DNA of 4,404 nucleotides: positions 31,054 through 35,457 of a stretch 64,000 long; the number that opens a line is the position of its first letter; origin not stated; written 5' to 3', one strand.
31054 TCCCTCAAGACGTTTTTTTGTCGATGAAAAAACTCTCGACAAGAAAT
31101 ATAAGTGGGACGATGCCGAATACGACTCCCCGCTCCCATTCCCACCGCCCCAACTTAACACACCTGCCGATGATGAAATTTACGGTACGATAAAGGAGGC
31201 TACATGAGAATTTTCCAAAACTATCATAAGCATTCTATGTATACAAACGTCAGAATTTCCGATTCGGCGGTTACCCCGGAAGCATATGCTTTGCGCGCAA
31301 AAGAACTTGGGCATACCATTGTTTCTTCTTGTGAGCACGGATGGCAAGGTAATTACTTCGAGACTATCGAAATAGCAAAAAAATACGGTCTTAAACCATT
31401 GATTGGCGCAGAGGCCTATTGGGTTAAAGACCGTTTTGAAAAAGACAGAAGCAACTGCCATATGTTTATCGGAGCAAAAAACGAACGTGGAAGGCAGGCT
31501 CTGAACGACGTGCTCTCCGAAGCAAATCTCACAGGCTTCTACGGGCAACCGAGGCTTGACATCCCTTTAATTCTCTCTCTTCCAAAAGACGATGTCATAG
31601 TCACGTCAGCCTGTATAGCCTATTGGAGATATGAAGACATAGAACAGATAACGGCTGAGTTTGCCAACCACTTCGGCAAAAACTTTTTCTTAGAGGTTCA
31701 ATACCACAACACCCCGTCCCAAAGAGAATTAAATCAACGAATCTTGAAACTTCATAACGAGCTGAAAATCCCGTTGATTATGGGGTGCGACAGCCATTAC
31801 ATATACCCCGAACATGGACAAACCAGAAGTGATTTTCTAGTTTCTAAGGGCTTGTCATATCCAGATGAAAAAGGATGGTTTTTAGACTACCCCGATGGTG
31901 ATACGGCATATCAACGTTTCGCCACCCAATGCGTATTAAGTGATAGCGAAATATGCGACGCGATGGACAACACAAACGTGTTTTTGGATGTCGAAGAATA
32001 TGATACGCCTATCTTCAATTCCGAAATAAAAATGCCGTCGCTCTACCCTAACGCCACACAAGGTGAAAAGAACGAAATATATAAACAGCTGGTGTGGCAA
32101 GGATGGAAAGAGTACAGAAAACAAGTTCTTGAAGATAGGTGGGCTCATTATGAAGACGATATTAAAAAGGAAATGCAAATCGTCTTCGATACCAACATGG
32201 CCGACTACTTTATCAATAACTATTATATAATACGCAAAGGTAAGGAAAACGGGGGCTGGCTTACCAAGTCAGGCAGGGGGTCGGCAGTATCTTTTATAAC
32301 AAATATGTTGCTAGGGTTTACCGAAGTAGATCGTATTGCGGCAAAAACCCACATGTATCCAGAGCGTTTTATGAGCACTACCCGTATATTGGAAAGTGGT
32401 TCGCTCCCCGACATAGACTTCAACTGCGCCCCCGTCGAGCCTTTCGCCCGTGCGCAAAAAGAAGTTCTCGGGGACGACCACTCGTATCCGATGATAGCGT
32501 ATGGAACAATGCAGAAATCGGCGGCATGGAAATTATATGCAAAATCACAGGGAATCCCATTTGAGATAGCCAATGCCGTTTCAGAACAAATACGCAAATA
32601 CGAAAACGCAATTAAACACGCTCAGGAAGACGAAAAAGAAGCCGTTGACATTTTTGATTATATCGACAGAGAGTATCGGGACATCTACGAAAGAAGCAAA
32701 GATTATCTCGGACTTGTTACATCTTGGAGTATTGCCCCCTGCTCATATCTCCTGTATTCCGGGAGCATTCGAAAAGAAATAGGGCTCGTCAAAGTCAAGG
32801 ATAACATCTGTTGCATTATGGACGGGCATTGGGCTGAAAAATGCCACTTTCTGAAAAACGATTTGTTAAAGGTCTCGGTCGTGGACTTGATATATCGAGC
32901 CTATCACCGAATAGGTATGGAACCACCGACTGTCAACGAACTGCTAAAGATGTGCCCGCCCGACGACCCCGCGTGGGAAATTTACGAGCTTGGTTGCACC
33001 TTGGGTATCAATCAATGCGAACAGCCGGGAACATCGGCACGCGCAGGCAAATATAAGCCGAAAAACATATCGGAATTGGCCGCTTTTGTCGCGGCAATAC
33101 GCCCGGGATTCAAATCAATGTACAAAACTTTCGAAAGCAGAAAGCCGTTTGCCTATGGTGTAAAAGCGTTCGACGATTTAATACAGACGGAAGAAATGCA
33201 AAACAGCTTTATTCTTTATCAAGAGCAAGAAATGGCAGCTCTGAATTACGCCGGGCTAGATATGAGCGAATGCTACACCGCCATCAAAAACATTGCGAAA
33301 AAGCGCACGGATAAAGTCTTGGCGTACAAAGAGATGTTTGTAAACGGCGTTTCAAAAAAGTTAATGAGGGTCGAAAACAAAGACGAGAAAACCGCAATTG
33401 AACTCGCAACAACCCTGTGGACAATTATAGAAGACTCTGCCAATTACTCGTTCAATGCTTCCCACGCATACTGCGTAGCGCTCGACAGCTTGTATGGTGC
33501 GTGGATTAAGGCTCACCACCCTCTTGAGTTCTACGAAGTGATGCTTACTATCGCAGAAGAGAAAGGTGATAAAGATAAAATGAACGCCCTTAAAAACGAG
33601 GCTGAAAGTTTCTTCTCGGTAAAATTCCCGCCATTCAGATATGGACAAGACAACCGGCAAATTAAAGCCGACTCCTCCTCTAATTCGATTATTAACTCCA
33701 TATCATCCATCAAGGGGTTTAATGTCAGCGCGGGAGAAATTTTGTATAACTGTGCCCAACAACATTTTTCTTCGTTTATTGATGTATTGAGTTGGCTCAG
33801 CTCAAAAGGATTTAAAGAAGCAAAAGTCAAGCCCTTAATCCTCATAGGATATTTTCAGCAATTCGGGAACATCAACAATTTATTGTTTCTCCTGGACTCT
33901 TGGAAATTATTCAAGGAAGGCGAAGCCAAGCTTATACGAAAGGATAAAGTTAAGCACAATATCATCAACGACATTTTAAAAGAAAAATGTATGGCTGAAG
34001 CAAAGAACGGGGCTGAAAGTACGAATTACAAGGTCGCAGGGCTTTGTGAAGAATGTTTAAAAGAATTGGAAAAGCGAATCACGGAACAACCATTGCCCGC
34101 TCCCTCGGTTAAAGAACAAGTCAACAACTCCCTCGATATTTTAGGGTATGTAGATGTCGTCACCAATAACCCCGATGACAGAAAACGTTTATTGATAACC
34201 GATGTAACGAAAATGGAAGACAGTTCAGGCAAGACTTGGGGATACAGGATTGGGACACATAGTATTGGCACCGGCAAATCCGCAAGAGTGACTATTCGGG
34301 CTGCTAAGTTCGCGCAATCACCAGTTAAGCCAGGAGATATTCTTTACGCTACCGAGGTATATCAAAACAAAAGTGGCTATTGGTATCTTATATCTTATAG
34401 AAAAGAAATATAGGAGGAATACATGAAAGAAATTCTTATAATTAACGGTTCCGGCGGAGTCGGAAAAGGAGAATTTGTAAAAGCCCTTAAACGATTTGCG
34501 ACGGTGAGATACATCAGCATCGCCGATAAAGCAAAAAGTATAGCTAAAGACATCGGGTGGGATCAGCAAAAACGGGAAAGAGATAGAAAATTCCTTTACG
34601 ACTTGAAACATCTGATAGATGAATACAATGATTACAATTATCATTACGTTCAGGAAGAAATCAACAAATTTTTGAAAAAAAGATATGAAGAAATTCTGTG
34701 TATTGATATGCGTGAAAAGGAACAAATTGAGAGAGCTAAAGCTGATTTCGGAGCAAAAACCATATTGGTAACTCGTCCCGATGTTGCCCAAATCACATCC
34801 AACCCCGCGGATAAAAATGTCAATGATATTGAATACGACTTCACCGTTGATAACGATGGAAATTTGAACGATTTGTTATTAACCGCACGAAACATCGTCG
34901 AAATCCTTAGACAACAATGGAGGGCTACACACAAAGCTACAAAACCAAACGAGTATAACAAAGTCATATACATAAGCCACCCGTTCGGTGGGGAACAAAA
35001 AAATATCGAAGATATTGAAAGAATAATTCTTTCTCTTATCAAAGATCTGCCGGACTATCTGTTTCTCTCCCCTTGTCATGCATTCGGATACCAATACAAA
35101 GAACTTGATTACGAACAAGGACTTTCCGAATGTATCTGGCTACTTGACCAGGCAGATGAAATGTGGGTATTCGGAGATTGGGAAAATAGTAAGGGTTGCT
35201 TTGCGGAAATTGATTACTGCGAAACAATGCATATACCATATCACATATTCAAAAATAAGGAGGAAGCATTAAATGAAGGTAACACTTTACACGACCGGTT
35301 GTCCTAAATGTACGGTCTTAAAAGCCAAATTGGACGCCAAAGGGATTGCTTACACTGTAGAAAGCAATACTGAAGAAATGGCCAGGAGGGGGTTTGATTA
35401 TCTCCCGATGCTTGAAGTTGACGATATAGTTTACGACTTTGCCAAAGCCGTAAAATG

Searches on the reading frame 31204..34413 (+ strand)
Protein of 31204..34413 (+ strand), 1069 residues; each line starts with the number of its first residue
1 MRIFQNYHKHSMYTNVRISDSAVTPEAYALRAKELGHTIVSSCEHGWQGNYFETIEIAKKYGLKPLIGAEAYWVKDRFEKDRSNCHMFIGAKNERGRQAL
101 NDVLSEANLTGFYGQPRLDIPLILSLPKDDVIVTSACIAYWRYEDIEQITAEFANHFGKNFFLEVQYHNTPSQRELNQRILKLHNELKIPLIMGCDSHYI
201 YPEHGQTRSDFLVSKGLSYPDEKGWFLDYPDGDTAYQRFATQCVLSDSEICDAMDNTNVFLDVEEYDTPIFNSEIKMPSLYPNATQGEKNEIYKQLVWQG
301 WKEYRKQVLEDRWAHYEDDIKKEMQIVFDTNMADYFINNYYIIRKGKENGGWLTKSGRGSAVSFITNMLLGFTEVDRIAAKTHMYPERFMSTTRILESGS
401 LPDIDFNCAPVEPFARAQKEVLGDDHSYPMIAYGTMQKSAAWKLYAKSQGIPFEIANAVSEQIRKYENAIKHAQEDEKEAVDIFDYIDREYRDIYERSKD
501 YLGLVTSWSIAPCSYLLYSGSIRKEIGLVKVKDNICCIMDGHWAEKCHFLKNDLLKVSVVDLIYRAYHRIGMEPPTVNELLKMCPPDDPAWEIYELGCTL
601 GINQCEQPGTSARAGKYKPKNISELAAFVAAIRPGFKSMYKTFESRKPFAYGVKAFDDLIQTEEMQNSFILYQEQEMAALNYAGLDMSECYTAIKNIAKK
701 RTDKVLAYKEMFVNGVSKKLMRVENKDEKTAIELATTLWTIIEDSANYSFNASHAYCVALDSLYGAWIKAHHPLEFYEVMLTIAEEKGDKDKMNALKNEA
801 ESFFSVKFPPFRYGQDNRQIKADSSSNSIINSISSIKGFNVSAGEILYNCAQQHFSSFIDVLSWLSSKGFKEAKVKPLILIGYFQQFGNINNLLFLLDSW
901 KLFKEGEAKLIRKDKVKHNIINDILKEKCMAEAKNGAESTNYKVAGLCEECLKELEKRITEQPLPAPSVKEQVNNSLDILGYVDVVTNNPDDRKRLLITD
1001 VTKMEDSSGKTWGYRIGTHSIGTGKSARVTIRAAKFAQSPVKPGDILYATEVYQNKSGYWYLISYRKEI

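Call 67: search_protein_families(library=phrogs, proteins=[window:31204-34413:+], max_evalue=0.001)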
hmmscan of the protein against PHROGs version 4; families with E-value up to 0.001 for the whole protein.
window:31204-34413:+ (1069 aa): 8 families
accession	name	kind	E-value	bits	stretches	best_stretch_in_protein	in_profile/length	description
phrog_405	-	DNA, RNA and nucleotide metabolism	4.8e-199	664.9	1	2-1036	42-1044/1190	DNA polymerase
phrog_7513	-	unknown function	1.7e-43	150.2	1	3-392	10-446/461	-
phrog_11165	-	DNA, RNA and nucleotide metabolism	3.6e-31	108.9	1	287-855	9-579/782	DNA polymerase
phrog_12219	-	DNA, RNA and nucleotide metabolism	9.1e-25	88.1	1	403-928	5-564/823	DNA polymerase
phrog_13169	-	DNA, RNA and nucleotide metabolism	1.1e-16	61.8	2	13-202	9-210/463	DNA polymerase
phrog_4335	-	unknown function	2e-10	41.4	1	729-840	12-118/421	-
phrog_11119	-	DNA, RNA and nucleotide metabolism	8.5e-10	39.6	1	787-999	7-210/299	DNA polymerase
phrog_21652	-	DNA, RNA and nucleotide metabolism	6.6e-08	32.6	1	366-728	42-440/476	DNA polymerase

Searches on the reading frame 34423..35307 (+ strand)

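Call 67: search_protein_families(library=phrogs, proteins=[window:34423-35307:+], max_evalue=0.001)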
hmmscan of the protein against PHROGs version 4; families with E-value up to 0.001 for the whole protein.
window:34423-35307:+ (294 aa): 2 families
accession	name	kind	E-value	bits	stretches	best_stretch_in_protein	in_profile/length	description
phrog_355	-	DNA, RNA and nucleotide metabolism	1.6e-18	68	1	172-283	67-179/249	nucleoside 2-deoxyribosyltransferase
phrog_139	-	other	5.4e-10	40.2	1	1-181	82-287/342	deoxynucleoside monophosphate kinase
